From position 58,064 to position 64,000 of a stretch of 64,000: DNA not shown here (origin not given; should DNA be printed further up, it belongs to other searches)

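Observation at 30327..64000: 10-gene operon of at least 33.6 kb coupling giant LamG/beta-repeat surface proteins with a sulfatase, a kinase and three protease families, each in duplicate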

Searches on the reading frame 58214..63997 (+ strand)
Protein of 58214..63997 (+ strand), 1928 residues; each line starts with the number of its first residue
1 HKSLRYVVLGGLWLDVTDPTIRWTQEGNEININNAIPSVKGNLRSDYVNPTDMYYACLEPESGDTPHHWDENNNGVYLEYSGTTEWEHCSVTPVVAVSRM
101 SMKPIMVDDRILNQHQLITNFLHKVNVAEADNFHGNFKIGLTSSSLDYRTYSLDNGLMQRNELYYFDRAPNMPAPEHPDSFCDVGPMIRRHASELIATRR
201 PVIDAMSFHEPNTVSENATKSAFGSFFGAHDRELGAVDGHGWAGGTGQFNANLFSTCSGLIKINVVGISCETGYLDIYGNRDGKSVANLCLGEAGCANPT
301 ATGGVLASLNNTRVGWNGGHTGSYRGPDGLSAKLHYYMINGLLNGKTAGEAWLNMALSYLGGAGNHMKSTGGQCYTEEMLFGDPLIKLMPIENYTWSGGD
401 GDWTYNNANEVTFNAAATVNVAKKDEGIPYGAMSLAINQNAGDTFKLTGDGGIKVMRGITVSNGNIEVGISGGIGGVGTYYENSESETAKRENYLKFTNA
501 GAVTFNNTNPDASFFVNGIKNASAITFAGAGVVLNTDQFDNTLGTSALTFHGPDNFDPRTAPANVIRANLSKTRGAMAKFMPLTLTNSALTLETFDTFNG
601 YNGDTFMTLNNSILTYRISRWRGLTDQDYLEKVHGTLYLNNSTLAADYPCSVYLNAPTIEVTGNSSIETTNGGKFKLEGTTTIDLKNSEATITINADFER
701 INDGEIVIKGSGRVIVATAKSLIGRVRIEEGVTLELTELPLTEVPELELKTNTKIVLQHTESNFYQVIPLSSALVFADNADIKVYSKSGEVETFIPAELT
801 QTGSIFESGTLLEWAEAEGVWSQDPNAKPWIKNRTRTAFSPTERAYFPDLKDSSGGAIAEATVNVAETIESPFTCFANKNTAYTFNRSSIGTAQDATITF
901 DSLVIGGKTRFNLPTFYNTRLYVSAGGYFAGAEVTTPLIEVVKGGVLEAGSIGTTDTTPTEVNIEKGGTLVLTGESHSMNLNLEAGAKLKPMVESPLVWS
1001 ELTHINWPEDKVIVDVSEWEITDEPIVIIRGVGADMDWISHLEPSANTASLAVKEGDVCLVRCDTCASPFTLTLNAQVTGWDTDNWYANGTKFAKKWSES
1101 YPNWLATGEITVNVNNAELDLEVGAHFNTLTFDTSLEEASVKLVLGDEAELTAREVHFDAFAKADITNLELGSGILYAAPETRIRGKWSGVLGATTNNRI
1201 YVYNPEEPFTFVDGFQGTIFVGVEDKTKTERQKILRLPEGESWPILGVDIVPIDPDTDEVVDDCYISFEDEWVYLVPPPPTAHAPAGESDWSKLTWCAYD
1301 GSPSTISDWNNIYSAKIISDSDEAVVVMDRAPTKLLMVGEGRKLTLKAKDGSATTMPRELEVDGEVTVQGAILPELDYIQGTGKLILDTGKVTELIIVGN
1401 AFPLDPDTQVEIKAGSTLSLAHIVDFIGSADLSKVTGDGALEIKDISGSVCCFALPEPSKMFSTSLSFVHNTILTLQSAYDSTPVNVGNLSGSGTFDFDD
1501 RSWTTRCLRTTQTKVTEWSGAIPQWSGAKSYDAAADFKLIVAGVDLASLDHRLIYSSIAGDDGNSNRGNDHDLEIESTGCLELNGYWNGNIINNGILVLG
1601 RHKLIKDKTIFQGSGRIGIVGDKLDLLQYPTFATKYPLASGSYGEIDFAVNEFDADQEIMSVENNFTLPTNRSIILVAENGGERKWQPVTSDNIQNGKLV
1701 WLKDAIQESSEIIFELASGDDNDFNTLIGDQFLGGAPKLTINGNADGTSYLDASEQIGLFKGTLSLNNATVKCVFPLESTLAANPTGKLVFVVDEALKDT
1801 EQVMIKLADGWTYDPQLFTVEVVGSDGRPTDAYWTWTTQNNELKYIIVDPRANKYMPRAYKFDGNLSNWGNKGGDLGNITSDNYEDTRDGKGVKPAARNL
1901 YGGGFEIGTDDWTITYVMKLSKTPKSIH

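Call 9: search_protein_families(library=pfam, proteins=[window:58214-63997:+], max_evalue=0.01)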
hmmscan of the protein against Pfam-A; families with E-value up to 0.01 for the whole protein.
window:58214-63997:+ (1928 aa): 1 family
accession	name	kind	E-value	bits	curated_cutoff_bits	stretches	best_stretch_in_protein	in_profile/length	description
PF01364.23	Peptidase_C25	-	5.9e-07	29.5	23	1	265-388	266-374/374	Peptidase family C25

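Call 31: search_protein_families(library=ncbifam, proteins=[window:58214-63997:+], max_evalue=0.1)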
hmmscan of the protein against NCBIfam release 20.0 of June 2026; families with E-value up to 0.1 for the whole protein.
window:58214-63997:+ (1928 aa): 0 families
